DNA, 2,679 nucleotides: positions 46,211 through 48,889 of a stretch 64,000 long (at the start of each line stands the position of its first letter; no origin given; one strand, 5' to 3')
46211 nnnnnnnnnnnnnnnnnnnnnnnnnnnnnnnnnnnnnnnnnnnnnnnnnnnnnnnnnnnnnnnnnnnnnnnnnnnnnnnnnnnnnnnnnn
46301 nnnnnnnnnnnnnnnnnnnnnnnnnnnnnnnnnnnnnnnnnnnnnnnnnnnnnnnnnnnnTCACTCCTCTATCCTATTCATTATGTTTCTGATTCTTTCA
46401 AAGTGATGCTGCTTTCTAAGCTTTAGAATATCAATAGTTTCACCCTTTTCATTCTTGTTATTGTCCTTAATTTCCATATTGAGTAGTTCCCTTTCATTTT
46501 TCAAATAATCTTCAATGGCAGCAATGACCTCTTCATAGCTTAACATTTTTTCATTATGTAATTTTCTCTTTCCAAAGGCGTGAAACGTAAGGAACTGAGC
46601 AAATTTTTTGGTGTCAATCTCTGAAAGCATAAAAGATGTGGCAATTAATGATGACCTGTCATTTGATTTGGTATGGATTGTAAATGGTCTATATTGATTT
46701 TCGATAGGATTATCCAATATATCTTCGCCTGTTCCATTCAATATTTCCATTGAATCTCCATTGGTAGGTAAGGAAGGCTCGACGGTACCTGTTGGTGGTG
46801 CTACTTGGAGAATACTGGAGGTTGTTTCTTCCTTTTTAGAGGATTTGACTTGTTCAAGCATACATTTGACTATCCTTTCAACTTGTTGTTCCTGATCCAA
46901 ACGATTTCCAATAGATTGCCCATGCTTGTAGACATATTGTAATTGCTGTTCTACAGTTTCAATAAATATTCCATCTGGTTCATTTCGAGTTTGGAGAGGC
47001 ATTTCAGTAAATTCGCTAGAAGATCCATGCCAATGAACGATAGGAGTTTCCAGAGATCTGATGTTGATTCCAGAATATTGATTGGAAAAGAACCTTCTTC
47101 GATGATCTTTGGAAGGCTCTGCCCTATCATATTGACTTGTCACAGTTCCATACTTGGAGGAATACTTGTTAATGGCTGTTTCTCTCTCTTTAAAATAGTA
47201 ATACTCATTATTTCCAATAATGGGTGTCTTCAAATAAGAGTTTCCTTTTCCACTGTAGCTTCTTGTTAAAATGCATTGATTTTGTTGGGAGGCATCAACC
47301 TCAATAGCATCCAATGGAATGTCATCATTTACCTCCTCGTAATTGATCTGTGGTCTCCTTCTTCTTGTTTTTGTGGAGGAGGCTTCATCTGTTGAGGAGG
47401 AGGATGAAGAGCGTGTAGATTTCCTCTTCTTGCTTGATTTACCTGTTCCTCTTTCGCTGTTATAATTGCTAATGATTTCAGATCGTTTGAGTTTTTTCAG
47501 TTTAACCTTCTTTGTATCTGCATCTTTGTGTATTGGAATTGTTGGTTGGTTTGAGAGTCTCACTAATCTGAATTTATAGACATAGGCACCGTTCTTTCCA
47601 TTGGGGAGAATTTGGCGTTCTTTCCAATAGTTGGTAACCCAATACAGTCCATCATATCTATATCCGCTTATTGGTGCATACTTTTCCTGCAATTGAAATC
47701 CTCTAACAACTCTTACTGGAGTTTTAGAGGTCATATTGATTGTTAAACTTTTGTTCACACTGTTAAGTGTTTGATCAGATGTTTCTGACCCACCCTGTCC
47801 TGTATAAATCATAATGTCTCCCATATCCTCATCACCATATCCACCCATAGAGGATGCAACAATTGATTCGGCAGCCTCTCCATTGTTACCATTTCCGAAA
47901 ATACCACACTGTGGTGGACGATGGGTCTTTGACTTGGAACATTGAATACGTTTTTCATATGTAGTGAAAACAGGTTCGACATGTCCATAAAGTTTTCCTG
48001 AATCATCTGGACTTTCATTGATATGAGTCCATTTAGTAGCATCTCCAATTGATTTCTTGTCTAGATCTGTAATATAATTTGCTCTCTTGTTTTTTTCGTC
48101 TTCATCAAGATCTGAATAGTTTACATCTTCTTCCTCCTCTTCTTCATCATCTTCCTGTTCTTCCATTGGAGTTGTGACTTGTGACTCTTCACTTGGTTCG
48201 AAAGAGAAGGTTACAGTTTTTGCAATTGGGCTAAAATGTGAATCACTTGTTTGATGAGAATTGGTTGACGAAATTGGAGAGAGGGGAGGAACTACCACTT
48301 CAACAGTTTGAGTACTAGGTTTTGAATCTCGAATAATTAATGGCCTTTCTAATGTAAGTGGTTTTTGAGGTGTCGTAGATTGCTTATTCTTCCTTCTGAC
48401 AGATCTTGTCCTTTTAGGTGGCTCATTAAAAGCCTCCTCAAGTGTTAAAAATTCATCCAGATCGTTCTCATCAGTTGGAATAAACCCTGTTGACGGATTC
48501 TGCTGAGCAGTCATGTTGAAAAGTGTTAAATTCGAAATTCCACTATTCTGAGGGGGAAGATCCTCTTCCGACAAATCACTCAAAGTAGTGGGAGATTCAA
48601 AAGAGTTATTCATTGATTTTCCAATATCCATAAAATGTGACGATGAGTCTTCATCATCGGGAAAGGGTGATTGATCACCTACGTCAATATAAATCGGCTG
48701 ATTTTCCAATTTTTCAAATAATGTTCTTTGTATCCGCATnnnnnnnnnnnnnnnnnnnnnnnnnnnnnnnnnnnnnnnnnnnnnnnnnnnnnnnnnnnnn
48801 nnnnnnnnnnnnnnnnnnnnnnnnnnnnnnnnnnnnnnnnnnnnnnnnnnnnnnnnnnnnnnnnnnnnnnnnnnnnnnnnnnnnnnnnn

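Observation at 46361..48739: SRA/YDG-domain protein, implying a 5-methylcytosine (or modified-base) reading function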

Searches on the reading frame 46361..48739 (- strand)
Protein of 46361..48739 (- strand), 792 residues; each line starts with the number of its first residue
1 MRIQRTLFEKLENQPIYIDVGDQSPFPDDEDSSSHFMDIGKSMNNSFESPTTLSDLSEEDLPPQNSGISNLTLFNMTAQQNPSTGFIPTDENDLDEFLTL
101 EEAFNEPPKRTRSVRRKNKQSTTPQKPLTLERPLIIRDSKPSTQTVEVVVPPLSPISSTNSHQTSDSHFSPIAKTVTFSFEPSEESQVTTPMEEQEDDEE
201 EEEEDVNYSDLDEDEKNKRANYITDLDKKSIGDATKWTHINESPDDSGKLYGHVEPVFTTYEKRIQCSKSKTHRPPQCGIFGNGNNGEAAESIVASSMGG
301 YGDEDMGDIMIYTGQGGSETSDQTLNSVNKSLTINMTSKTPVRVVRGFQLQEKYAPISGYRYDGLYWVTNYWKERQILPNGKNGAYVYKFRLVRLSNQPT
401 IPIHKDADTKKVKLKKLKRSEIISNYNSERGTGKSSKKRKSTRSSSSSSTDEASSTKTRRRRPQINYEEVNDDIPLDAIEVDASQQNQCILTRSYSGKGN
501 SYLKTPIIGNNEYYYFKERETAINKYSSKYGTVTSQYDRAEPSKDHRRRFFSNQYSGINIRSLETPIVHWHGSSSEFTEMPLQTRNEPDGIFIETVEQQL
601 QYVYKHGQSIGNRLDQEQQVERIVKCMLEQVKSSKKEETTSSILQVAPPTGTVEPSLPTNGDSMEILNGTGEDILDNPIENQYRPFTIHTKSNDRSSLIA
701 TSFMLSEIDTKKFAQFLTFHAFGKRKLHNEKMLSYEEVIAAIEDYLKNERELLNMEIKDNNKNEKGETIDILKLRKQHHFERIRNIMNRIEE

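Call 3: search_protein_families(library=pfam, proteins=[window:46361-48739:-], max_evalue=1)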
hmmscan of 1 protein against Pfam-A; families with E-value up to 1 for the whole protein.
window:46361-48739:- (792 aa): 1 family
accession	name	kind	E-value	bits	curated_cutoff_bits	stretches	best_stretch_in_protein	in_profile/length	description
PF02182.23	SAD_SRA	-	1.4e-33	116.2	30.7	1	256-398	9-148/148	SAD/SRA domain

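Call 4: search_solved_structures(query=window:46361-48739:-, max_evalue=0.01, show_alignments=3)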
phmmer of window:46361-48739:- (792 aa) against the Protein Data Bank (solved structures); distinct sequences matched with E-value up to 0.01: 16.
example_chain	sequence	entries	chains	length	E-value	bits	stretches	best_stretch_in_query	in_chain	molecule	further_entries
3q0b_X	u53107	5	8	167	1.4e-18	69.8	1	260-403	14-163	Histone-lysine N-methyltransferase, H3 lysine-9 specific SUVH5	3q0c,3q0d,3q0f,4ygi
6ghs_A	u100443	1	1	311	3.2e-17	65.3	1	251-398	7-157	TagI restriction endonuclease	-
3dwh_A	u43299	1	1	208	3.7e-15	58.5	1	256-407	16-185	E3 ubiquitin-protein ligase UHRF1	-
3bi7_A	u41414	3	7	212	3.9e-15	58.4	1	256-407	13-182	E3 ubiquitin-protein ligase UHRF1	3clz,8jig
6vcs_A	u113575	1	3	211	4.6e-15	58.2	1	256-407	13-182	E3 ubiquitin-protein ligase UHRF1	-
2pb7_A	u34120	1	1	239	5.8e-15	57.8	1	255-416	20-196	E3 ubiquitin-protein ligase UHRF1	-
2zkd_A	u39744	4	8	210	9.5e-15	57.1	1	256-400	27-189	E3 ubiquitin-protein ligase UHRF1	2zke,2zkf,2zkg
3f8j_B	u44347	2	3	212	1.1e-14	57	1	256-400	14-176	E3 ubiquitin-protein ligase UHRF1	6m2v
2zo0_B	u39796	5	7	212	1.1e-14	56.9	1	256-400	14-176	E3 ubiquitin-protein ligase UHRF1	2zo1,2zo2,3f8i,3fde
4pw5_A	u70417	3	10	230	1.4e-14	56.5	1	256-395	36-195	E3 ubiquitin-protein ligase UHRF2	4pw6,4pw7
3oln_A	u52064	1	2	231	1.4e-14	56.5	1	256-395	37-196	E3 ubiquitin-protein ligase UHRF2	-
6a5k_A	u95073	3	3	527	6.9e-14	54.3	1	259-403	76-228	Histone-lysine N-methyltransferase, H3 lysine-9 specific SUVH6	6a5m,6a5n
12dl_BA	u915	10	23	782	1.1e-13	53.6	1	255-467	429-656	E3 ubiquitin-protein ligase UHRF1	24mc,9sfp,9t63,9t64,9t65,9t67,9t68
9lpk_A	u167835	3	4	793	9.7e-13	50.5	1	256-414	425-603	E3 ubiquitin-protein ligase UHRF1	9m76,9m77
4nj5_A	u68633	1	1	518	1.7e-11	46.4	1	271-401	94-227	Probable histone-lysine N-methyltransferase, H3 lysine-9 specific SUVH9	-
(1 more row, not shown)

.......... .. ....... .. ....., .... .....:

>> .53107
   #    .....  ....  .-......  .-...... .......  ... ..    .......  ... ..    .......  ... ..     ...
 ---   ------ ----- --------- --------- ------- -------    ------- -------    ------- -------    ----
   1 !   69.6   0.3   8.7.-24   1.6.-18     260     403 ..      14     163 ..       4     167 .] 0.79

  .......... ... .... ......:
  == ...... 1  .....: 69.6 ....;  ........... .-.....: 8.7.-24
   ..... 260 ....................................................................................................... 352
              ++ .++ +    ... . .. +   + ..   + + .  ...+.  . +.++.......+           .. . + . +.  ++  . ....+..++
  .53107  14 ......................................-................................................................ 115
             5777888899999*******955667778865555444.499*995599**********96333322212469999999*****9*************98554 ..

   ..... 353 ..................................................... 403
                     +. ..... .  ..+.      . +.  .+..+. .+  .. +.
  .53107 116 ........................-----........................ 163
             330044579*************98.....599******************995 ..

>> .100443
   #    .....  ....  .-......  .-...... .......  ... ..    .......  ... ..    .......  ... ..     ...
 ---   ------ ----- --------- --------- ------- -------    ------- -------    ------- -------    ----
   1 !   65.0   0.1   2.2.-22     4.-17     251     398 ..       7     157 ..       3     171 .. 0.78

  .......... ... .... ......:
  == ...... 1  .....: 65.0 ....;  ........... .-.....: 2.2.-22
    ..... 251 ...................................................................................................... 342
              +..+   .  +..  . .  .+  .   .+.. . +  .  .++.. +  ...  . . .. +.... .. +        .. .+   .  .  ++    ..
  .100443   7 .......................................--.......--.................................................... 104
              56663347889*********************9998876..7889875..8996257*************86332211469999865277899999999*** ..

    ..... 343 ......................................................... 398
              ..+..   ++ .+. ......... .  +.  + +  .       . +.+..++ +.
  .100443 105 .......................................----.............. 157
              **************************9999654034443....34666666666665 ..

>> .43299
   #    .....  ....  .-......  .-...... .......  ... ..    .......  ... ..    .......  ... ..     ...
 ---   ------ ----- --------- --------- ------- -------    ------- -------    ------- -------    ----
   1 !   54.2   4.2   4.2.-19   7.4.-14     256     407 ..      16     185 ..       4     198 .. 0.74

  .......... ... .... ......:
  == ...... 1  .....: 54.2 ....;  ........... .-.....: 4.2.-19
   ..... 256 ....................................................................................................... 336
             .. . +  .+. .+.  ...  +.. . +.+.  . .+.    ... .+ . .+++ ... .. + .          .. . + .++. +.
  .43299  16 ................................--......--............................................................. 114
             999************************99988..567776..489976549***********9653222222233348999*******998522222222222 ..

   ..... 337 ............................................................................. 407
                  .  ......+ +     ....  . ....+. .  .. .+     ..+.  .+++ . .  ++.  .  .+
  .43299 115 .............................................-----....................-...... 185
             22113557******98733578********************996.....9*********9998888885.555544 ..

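Call 5: find_homologous_proteins(query=window:46361-48739:-)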
Query window:46361-48739:- (792 aa): 25 proteins with E <= 0.001 among 8000 candidates.
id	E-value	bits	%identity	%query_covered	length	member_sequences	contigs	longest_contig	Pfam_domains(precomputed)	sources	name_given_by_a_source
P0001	0.0e+0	1777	100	100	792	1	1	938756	PF02182.24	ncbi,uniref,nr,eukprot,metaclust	ncbi:predicted protein [Naegleria gruberi]|uniref:Predicted protein n=1 Tax=Naegleria gruberi TaxID=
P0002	6.2e-155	536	47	72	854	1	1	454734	PF02182.24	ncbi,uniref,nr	ncbi:hypothetical protein C9374_008967 [Naegleria lovaniensis]|uniref:YDG domain-containing protein 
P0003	2.7e-152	527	48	73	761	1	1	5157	PF02182.24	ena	-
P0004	9.1e-113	396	44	65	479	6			PF02182.24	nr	nr:unnamed protein product [Naegleria fowleri]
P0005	4.0e-64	235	32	73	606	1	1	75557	PF02182.24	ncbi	ncbi:hypothetical protein ABK040_013990 [Willaertia magna]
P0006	2.9e-55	206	47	28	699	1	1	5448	PF02182.24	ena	-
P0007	1.3e-51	194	47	26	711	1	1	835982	PF02182.24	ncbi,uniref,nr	ncbi:hypothetical protein C9374_009746 [Naegleria lovaniensis]|uniref:YDG domain-containing protein 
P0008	9.9e-41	158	48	23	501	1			PF02182.24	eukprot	eukprot:gene5893-9721_t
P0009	9.6e-22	95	42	20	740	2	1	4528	PF13391.13,PF26340.1,PF02182.24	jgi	-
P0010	3.7e-15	73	41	18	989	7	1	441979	PF02182.24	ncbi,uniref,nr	ncbi:hypothetical protein PCASD_02614 [Puccinia coronata f. sp. avenae]|uniref:YDG domain-containing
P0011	2.9e-14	70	43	17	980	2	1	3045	PF02182.24,PF00320.34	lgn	-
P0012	2.0e-13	68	36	21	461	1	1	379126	PF13391.13,PF26340.1,PF02182.24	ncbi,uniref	ncbi:YDG/SRA domain-containing protein [Kitasatospora sp. NPDC001527]|uniref:YDG/SRA domain-containi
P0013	1.3e-11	62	36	21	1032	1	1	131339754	PF05033.23,PF00856.34,PF02182.24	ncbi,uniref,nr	ncbi:uncharacterized protein A4U43_C08F5290 [Asparagus officinalis]|uniref:histone-lysine N-methyltr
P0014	1.4e-11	62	32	29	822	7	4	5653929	PF02182.24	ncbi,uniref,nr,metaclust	ncbi:hypothetical protein MJO28_003246 [Puccinia striiformis f. sp. tritici]|uniref:YDG domain-conta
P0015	1.8e-10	58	35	20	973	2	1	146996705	PF05033.23,PF00856.34,PF02182.24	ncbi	ncbi:hypothetical protein RND81_08G135500 [Saponaria officinalis]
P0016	2.6e-10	57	32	19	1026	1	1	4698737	PF02182.24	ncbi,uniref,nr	ncbi:putative uncharacterized protein DDB_G0282133 [Chelonus insularis]|uniref:putative uncharacteri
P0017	1.7e-8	51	32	26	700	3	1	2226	PF00097.32,PF00240.30,PF13831.13,PF13923.13,PF13920.13,PF13445.13,PF13639.13,PF12148.15,PF02182.24,PF00628.36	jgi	-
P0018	1.9e-8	51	38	17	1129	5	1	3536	PF05033.23,PF00856.34,PF02182.24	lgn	-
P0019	2.0e-8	51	39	16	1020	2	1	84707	PF05033.23,PF00856.34,PF02182.24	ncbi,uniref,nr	ncbi:hypothetical protein COLO4_26875 [Corchorus olitorius]|uniref:SET domain-containing protein n=1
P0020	3.9e-7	47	35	18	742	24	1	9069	PF00097.32,PF14634.13,PF13923.13,PF13920.13,PF13445.13,PF15227.13,PF24921.2,PF13639.13,PF02182.24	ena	-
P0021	1.2e-6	45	37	19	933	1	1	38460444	PF00240.30,PF12148.15,PF02182.24,PF00628.36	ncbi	ncbi:E3 ubiquitin-protein ligase UHRF2 [Polymixia lowei]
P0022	1.3e-6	45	32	19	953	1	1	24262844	PF02182.24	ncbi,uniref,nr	ncbi:phosphatidylinositol 4-phosphate 5-kinase [Microplitis demolitor]|uniref:phosphatidylinositol 4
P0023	1.3e-6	45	38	19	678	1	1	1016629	PF00097.32,PF13445.13,PF12148.15,PF02182.24,PF00628.36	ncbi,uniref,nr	ncbi:E3 ubiquitin-protein ligase UHRF1 [Dufourea novaeangliae]|uniref:RING-type E3 ubiquitin transfe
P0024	2.9e-6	44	37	17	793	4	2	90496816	PF00240.30,PF12148.15,PF02182.24,PF00628.36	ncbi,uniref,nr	ncbi:E3 ubiquitin-protein ligase UHRF1 [Biomphalaria glabrata]|uniref:RING-type E3 ubiquitin transfe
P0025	6.4e-4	36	33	24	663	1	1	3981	PF00097.32,PF13923.13,PF24921.2,PF02182.24,PF00628.36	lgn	-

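Call 13: list_cluster_members(proteins=[P0001])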
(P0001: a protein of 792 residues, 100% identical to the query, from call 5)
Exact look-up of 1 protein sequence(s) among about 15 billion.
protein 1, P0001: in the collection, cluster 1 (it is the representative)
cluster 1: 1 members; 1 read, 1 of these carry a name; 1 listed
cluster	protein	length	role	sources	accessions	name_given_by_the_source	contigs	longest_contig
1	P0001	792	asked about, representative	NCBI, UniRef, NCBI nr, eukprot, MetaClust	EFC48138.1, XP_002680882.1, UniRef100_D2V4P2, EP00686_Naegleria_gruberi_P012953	predicted protein [Naegleria gruberi] | Predicted protein n=1 Tax=Naegleria gruberi TaxID=5762 RepID=D2V4P2_NAEGR | uncharacterized protein NAEGRDRAFT_46701 [Naegleria gruberi]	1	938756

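Call 15: search_protein_families(library=pfam, proteins=[P0007, P0008, P0005, P0002], max_evalue=10)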
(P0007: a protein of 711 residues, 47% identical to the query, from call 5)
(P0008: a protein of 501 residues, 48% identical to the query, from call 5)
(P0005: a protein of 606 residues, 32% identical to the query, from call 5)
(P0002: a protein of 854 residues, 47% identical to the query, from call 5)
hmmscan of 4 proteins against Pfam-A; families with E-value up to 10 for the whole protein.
P0007 (711 aa): 1 family
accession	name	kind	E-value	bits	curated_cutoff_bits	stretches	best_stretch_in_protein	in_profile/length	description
PF02182.23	SAD_SRA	-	1.2e-30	106.7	30.7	1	290-430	9-148/148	SAD/SRA domain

P0008 (501 aa): 3 families
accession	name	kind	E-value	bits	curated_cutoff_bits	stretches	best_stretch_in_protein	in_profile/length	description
PF02182.23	SAD_SRA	-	3.4e-31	108.4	30.7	1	148-290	2-145/148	SAD/SRA domain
PF09026.15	CENP-B_dimeris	-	0.0017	19.2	25.4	1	88-152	12-74/100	Centromere protein B dimerisation domain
PF12881.12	NUT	-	6.6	5.5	25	0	37-120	340-422/731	NUT protein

P0005 (606 aa): 1 family
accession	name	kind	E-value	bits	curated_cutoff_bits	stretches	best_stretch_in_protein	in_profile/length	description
PF02182.23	SAD_SRA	-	3.2e-32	111.8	30.7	1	175-313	11-148/148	SAD/SRA domain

P0002 (854 aa): 1 family
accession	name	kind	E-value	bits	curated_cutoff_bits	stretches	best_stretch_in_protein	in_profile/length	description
PF02182.23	SAD_SRA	-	1.1e-33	116.6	30.7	1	315-462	2-148/148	SAD/SRA domain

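Call 54: list_cluster_members(proteins=[P0003, P0006, P0008, P0004, P0005])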
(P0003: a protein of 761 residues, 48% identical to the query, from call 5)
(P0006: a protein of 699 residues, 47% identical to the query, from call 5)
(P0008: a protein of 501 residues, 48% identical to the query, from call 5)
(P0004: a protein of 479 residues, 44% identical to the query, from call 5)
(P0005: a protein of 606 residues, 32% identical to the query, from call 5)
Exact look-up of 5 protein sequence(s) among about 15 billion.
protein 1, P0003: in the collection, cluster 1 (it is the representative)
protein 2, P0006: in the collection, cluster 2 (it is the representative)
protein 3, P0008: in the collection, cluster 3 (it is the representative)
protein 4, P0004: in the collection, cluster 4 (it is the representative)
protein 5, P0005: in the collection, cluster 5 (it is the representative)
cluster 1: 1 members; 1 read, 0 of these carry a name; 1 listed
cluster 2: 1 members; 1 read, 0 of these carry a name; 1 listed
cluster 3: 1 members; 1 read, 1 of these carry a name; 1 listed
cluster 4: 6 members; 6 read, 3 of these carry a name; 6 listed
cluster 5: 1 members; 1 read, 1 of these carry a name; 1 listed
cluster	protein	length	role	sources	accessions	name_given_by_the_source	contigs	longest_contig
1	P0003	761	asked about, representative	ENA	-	-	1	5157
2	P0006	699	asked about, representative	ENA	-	-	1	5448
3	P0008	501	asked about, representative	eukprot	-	gene5893-9721_t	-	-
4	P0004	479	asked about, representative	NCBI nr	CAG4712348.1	unnamed protein product [Naegleria fowleri]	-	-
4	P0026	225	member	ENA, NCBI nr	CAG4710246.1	unnamed protein product [Naegleria fowleri]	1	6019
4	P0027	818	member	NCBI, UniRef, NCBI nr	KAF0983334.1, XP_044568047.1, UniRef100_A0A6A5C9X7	hypothetical protein FDP41_010399 [Naegleria fowleri] | YDG domain-containing protein n=1 Tax=Naegleria fowleri TaxID=5763 RepID=A0A6A5C9X7_NAEFO | uncharacterized protein FDP41_010399 [Naegleria fowleri]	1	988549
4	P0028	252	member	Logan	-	-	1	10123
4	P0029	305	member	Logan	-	-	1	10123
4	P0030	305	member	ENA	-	-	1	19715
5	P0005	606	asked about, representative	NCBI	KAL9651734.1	hypothetical protein ABK040_013990 [Willaertia magna]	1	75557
